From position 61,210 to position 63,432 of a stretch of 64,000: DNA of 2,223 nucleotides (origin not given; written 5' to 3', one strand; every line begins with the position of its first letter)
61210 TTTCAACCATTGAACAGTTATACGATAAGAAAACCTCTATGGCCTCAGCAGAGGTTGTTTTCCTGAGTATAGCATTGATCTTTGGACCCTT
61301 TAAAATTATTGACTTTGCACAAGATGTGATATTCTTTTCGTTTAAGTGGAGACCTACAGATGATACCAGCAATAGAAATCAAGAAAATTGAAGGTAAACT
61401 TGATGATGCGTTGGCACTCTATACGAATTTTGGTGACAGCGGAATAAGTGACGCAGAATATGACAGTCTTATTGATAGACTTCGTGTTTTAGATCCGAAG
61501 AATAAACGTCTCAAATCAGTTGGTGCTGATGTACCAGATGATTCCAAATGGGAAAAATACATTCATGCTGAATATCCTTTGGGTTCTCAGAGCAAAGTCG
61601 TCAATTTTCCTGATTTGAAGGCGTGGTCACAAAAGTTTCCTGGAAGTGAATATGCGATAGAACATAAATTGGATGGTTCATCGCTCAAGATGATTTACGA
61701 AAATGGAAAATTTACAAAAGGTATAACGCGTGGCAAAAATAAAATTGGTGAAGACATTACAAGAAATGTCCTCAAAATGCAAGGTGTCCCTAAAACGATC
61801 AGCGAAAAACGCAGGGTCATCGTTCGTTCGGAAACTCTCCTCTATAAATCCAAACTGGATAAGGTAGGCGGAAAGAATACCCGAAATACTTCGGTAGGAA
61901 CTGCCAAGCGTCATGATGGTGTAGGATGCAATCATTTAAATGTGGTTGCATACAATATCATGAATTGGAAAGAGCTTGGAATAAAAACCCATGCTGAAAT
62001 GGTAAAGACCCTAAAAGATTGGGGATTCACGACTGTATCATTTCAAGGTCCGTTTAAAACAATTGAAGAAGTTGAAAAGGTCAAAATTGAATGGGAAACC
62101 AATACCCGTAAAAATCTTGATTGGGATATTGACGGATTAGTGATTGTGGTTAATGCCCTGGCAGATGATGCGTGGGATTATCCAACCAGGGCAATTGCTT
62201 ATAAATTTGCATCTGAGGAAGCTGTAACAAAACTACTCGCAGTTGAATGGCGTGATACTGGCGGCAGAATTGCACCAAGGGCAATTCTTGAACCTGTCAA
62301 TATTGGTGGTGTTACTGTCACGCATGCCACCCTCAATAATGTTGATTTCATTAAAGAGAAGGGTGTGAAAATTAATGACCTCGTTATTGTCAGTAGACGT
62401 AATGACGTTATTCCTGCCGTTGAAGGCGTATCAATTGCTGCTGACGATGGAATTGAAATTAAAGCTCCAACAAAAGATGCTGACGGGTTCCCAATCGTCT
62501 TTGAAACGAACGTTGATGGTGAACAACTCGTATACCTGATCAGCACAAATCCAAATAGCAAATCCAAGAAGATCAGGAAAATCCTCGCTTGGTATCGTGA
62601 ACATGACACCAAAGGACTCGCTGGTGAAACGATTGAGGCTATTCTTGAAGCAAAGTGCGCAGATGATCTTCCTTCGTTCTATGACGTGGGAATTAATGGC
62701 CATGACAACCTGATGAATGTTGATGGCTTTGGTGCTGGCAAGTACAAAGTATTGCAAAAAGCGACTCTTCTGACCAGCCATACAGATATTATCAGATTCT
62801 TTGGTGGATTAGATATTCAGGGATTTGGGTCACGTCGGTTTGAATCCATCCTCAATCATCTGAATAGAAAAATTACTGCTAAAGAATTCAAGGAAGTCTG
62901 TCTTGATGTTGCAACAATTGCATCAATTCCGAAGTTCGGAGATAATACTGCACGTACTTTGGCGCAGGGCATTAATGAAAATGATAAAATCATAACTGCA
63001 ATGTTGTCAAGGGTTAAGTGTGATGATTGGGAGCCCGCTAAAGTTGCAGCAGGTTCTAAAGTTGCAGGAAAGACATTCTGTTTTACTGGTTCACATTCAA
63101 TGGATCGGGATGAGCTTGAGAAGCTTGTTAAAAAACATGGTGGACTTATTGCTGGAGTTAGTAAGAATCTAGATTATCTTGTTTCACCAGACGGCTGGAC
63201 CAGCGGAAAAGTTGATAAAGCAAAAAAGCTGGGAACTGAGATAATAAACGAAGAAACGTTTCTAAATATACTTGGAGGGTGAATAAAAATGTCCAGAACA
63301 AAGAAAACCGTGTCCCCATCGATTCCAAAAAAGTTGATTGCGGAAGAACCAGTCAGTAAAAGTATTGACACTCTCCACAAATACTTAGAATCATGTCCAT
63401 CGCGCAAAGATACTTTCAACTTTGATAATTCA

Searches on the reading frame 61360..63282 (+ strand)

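Call 12: search_protein_families(library=phrogs, proteins=[window:61360-63282:+], max_evalue=0.00001)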
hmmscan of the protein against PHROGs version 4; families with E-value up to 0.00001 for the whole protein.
window:61360-63282:+ (640 aa): 5 families
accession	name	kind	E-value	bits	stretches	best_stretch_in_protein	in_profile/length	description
phrog_3869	-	DNA, RNA and nucleotide metabolism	2.6e-124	417.1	1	6-637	8-652/656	NAD-dependent DNA ligase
phrog_3359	-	DNA, RNA and nucleotide metabolism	3.7e-41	142.4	1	11-356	5-321/325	NAD-dependent DNA ligase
phrog_2561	-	DNA, RNA and nucleotide metabolism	1.6e-13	52.2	1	562-638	83-160/167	DNA ligase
phrog_3498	-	DNA, RNA and nucleotide metabolism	4.5e-12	47.3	1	565-637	175-252/256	NAD-dependent DNA ligase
phrog_3989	-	unknown function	2.6e-07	31.2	1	560-608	199-249/296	-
